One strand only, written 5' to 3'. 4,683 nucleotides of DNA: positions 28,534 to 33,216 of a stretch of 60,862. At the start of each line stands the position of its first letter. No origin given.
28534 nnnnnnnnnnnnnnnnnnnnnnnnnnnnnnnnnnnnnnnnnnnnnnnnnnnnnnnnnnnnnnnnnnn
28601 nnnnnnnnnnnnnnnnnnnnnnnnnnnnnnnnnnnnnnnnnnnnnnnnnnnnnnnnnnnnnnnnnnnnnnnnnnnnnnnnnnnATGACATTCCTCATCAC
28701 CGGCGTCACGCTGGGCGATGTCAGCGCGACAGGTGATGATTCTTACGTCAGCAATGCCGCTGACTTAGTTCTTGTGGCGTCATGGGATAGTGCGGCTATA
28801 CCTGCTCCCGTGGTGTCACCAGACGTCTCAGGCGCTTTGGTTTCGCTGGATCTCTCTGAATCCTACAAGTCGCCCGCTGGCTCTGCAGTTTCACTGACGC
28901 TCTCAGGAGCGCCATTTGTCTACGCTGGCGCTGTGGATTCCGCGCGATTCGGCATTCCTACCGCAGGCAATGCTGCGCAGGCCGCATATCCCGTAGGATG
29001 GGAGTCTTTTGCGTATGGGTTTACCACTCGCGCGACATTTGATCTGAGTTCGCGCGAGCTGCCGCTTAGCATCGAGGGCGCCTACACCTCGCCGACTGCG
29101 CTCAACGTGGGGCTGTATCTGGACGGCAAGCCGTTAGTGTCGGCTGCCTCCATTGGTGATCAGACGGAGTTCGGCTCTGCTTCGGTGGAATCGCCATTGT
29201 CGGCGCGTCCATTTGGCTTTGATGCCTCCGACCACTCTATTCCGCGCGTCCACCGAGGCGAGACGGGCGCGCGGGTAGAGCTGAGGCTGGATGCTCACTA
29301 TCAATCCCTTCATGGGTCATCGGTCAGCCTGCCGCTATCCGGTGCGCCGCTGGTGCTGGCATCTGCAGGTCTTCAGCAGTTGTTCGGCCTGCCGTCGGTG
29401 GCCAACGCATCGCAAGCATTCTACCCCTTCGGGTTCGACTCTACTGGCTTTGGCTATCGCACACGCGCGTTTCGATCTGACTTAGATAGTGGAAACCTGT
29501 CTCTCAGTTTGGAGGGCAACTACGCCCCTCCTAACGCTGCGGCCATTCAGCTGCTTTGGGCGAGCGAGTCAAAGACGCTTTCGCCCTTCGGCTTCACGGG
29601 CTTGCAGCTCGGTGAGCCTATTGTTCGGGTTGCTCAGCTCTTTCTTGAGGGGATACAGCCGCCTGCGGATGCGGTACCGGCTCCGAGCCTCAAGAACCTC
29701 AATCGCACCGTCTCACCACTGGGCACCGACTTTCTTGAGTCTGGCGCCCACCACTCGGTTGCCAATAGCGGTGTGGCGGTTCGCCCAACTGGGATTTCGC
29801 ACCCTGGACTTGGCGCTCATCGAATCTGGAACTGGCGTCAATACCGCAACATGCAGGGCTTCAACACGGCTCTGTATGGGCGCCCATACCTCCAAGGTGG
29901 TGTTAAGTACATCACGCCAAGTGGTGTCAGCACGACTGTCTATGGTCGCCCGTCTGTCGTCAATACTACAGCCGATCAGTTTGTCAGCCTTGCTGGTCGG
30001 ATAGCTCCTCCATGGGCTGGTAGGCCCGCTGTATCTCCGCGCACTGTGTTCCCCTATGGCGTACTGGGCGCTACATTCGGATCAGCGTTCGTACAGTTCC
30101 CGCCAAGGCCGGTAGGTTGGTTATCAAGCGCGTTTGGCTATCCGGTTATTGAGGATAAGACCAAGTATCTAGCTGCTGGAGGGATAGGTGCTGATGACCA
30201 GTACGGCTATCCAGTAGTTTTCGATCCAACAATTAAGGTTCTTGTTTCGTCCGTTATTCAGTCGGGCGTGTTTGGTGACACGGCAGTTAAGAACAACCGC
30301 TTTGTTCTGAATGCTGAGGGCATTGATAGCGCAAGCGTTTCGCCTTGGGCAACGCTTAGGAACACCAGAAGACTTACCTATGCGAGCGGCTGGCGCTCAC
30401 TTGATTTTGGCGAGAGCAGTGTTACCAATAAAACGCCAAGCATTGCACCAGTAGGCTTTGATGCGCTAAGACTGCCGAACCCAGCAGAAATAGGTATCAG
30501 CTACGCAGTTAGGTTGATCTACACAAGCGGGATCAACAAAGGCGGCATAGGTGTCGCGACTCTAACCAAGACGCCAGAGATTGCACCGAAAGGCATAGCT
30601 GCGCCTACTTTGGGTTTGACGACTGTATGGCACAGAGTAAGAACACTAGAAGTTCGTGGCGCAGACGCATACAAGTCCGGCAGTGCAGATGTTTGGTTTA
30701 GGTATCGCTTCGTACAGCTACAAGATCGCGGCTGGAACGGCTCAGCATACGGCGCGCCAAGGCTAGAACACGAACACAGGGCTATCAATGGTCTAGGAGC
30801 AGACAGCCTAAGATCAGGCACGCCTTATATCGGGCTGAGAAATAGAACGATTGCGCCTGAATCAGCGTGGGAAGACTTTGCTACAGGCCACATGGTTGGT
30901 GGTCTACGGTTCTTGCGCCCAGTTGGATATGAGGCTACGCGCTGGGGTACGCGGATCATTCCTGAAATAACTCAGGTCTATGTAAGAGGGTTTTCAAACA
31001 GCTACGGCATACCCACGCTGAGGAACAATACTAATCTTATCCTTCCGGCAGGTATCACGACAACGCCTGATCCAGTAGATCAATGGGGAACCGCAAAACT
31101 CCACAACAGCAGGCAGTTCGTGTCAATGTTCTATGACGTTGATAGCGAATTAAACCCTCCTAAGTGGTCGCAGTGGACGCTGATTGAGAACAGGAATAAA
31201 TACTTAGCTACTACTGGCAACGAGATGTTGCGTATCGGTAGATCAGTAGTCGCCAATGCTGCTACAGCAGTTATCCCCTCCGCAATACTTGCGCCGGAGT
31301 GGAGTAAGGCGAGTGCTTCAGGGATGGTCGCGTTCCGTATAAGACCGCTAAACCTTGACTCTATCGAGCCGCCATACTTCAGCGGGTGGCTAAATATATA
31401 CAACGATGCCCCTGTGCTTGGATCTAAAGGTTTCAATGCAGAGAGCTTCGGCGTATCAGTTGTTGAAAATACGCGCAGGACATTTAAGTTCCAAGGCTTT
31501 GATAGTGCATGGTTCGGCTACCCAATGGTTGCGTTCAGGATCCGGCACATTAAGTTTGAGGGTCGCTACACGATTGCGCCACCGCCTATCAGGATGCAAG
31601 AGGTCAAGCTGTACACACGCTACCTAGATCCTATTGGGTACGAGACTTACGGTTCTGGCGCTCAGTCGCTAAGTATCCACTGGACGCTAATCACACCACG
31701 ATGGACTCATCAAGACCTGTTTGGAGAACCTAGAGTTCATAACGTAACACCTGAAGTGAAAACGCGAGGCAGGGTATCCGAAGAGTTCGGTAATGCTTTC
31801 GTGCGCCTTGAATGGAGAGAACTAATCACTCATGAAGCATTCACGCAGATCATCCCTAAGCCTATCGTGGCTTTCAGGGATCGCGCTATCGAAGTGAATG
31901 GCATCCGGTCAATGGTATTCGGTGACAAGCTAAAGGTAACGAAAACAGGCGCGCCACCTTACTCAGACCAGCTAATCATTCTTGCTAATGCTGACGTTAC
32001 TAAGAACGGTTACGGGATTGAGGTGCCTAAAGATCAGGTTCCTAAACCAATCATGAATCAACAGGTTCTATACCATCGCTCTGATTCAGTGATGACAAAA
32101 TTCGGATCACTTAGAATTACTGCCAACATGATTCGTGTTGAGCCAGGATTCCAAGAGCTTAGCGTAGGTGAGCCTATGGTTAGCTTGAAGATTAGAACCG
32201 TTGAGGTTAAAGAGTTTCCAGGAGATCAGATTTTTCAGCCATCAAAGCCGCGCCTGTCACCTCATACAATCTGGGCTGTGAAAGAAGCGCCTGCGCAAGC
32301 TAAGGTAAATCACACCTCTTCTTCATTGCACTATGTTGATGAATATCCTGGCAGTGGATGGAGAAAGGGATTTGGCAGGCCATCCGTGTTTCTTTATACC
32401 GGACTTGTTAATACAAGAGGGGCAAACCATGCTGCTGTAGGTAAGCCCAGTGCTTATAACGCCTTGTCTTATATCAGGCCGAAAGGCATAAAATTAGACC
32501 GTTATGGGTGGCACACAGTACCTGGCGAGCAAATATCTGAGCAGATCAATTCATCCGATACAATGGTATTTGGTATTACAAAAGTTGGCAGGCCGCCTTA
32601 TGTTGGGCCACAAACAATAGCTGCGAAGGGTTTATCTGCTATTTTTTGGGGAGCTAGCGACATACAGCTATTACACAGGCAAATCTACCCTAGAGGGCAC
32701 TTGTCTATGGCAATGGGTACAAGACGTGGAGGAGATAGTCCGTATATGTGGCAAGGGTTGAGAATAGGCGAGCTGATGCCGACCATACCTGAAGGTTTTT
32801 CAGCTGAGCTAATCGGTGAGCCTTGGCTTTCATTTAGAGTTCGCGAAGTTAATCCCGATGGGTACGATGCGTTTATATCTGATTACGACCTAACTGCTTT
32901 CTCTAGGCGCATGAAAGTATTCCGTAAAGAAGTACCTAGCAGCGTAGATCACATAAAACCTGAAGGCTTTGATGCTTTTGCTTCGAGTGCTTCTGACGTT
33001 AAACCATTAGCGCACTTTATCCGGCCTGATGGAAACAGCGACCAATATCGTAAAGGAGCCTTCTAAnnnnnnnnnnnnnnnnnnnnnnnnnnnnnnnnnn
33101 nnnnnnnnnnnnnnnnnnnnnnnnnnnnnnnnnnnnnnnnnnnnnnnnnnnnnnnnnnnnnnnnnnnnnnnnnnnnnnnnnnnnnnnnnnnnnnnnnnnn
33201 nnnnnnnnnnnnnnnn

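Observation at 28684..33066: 1460-aa virion protein built from more than twenty F/Y-G-x-P repeats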

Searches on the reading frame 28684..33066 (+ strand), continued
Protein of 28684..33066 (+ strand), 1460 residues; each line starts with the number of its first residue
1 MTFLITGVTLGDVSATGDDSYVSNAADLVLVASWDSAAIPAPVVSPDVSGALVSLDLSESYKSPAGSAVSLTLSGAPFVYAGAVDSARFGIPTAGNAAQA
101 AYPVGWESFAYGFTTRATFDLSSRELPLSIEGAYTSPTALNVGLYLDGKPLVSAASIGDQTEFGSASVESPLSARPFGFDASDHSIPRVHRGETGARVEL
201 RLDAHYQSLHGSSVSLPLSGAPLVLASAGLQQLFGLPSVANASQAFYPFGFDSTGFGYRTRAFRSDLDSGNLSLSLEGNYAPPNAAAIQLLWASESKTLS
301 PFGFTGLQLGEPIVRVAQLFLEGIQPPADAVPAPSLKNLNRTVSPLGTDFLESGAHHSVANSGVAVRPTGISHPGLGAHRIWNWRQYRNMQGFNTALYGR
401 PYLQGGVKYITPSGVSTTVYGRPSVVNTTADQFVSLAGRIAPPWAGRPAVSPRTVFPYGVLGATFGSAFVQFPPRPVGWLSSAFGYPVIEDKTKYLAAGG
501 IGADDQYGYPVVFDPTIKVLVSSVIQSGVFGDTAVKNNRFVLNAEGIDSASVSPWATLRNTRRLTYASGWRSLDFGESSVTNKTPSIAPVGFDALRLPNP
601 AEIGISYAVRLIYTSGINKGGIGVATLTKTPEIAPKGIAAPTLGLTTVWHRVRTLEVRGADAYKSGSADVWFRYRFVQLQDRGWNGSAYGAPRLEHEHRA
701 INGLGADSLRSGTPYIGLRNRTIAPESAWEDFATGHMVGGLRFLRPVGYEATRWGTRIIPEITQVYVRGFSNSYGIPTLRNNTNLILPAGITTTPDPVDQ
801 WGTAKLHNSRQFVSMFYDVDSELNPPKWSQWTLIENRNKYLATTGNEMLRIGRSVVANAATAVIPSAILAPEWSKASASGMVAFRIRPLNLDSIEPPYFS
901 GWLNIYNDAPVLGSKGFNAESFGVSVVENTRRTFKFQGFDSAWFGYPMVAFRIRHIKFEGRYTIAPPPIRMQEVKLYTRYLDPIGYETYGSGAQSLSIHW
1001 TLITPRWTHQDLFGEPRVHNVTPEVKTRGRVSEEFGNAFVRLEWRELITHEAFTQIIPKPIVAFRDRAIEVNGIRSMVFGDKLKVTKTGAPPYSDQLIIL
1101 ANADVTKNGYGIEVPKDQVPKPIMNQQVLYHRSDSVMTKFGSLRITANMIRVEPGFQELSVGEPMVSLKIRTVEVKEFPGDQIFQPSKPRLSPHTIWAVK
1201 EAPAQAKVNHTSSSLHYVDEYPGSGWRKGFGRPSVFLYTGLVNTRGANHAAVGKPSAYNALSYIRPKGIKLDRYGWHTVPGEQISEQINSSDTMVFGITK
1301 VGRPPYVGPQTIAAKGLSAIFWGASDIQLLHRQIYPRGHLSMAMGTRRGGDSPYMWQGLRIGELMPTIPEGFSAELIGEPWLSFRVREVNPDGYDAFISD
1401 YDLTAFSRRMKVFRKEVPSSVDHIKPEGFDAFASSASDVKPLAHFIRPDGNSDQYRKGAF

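Call 82: search_protein_families(library=ncbifam, proteins=[window:28684-33066:+], max_evalue=0.01)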
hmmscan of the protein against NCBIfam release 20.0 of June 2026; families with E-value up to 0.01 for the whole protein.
window:28684-33066:+ (1460 aa): 0 families

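Call 87: get_annotated_region(hit=H4, flank=16000)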
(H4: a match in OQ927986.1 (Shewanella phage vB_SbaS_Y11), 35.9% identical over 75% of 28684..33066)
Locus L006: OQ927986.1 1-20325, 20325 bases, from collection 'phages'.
description: Shewanella phage vB_SbaS_Y11, complete genome.
organism: Shewanella phage vB_SbaS_Y11 (NCBI taxid 3046263)
taxonomy: Viruses; Duplodnaviria; Heunggongvirae; Uroviricota; Caudoviricetes
host: Shewanella; source: seafood market; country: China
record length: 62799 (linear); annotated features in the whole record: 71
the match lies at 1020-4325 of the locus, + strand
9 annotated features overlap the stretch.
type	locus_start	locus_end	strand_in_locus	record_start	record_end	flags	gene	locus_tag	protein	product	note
CDS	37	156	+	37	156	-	-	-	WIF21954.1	hypothetical protein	-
CDS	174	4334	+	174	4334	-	-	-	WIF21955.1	hypothetical protein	-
CDS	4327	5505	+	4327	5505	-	-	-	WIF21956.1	structural protein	-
CDS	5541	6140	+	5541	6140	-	-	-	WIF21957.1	hypothetical protein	-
CDS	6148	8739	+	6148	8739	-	-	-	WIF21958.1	hypothetical protein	-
CDS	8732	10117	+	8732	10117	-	-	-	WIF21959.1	hypothetical protein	-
CDS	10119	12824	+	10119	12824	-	-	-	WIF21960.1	Rho guanine nucleotide exchange factor 11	-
CDS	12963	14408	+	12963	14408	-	-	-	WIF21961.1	hypothetical protein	-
CDS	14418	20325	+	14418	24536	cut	-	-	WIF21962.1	methyltransferase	-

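Call 91: find_encoding_contigs(protein=P0005, flank=8000, max_places=1)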
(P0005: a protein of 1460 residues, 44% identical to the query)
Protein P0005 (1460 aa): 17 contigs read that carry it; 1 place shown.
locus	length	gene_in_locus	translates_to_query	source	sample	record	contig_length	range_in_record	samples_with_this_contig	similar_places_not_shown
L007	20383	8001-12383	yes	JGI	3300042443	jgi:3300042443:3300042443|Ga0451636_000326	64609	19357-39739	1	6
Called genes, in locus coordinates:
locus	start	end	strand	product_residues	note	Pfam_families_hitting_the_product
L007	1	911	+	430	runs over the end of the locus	PF13252:Phage_capsid_3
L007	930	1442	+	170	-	-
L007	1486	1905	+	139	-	-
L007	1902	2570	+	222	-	PF24175:SU10_adaptor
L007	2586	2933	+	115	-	-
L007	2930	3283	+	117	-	-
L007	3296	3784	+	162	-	-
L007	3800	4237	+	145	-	-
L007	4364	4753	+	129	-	-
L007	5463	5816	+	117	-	PF13392:HNH_3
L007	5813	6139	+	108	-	-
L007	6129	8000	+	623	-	PF13385:Laminin_G_3 (faint)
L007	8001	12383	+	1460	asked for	-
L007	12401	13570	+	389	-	-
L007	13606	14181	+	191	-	-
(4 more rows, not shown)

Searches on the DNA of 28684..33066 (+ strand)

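Call 6: search_dna_similar(query=window:28684-33066:+, collection=phages, mode=near, max_rows=15)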
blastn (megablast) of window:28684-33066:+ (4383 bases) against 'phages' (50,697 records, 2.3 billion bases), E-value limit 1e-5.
No match.

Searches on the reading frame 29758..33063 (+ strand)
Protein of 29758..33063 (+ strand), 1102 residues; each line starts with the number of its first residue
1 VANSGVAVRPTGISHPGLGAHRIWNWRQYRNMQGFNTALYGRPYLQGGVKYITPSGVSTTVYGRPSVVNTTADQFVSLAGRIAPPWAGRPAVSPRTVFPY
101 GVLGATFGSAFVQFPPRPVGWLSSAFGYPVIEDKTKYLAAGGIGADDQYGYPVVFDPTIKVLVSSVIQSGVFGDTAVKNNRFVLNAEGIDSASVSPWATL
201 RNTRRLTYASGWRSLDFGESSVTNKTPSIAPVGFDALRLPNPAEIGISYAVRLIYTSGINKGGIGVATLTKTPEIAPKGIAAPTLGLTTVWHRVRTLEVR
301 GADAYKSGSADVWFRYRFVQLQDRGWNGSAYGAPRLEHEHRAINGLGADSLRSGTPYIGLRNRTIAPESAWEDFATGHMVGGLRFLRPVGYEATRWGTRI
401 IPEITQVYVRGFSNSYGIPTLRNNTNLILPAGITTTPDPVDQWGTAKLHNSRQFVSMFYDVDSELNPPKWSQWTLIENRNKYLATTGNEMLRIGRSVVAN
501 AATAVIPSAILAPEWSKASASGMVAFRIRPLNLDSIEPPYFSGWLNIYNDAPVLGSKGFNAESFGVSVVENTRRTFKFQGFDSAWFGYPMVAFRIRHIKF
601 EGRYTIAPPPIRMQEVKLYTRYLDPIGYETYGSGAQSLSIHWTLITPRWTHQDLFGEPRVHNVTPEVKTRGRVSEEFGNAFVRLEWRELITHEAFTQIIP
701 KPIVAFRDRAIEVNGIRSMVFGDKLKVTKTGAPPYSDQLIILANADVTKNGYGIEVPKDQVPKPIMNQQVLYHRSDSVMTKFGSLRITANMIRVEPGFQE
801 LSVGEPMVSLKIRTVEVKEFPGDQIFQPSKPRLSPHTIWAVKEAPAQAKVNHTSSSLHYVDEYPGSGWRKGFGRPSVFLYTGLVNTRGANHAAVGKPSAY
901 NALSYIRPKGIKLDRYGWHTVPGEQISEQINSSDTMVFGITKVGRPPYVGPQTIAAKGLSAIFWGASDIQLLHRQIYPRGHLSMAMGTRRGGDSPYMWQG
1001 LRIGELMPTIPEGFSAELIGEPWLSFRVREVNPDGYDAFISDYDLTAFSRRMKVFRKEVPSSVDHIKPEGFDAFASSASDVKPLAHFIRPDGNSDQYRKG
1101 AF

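Call 49: search_protein_representatives(alignment_id=A2)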
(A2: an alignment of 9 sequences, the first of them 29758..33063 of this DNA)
Query: 9 sequences, 1104 profile positions. Proteins with E-value up to 0.001 (for the whole library): 862; up to 1e-10: 699; up to 1e-30: 529. The best 150 are listed.
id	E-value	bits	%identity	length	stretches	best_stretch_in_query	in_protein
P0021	0.0e+00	1584.6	-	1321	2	2-1104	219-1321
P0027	0.0e+00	1580.7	-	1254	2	1-1103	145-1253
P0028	0.0e+00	1536.5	-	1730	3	2-1104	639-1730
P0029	0.0e+00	1458.2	-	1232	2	2-1103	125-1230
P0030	0.0e+00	1409.8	-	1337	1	4-1104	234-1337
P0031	0.0e+00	1407.7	-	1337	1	5-1104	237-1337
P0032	0.0e+00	1386.0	-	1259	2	2-1104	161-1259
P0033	0.0e+00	1376.4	-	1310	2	8-1104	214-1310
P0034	0.0e+00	1364.5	-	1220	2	2-1104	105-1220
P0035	0.0e+00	1358.4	-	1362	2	2-1103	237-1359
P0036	0.0e+00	1339.2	-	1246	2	12-1104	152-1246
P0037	0.0e+00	1335.5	-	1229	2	3-1104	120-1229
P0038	0.0e+00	1333.3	-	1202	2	2-1103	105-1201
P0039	0.0e+00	1329.7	-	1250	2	2-1103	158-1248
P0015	0.0e+00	1304.3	-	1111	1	2-1104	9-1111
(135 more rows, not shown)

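Call 52: search_solved_structures(query=A3, max_evalue=10, show_alignments=2)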
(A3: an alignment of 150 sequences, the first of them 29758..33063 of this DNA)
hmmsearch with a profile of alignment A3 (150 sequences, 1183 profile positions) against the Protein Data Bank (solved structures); distinct sequences matched with E-value up to 10: 1.
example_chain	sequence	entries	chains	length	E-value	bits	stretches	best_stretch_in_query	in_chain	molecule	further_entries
6nyr_A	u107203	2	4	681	1.4e-09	39.6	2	42-352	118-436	Crov588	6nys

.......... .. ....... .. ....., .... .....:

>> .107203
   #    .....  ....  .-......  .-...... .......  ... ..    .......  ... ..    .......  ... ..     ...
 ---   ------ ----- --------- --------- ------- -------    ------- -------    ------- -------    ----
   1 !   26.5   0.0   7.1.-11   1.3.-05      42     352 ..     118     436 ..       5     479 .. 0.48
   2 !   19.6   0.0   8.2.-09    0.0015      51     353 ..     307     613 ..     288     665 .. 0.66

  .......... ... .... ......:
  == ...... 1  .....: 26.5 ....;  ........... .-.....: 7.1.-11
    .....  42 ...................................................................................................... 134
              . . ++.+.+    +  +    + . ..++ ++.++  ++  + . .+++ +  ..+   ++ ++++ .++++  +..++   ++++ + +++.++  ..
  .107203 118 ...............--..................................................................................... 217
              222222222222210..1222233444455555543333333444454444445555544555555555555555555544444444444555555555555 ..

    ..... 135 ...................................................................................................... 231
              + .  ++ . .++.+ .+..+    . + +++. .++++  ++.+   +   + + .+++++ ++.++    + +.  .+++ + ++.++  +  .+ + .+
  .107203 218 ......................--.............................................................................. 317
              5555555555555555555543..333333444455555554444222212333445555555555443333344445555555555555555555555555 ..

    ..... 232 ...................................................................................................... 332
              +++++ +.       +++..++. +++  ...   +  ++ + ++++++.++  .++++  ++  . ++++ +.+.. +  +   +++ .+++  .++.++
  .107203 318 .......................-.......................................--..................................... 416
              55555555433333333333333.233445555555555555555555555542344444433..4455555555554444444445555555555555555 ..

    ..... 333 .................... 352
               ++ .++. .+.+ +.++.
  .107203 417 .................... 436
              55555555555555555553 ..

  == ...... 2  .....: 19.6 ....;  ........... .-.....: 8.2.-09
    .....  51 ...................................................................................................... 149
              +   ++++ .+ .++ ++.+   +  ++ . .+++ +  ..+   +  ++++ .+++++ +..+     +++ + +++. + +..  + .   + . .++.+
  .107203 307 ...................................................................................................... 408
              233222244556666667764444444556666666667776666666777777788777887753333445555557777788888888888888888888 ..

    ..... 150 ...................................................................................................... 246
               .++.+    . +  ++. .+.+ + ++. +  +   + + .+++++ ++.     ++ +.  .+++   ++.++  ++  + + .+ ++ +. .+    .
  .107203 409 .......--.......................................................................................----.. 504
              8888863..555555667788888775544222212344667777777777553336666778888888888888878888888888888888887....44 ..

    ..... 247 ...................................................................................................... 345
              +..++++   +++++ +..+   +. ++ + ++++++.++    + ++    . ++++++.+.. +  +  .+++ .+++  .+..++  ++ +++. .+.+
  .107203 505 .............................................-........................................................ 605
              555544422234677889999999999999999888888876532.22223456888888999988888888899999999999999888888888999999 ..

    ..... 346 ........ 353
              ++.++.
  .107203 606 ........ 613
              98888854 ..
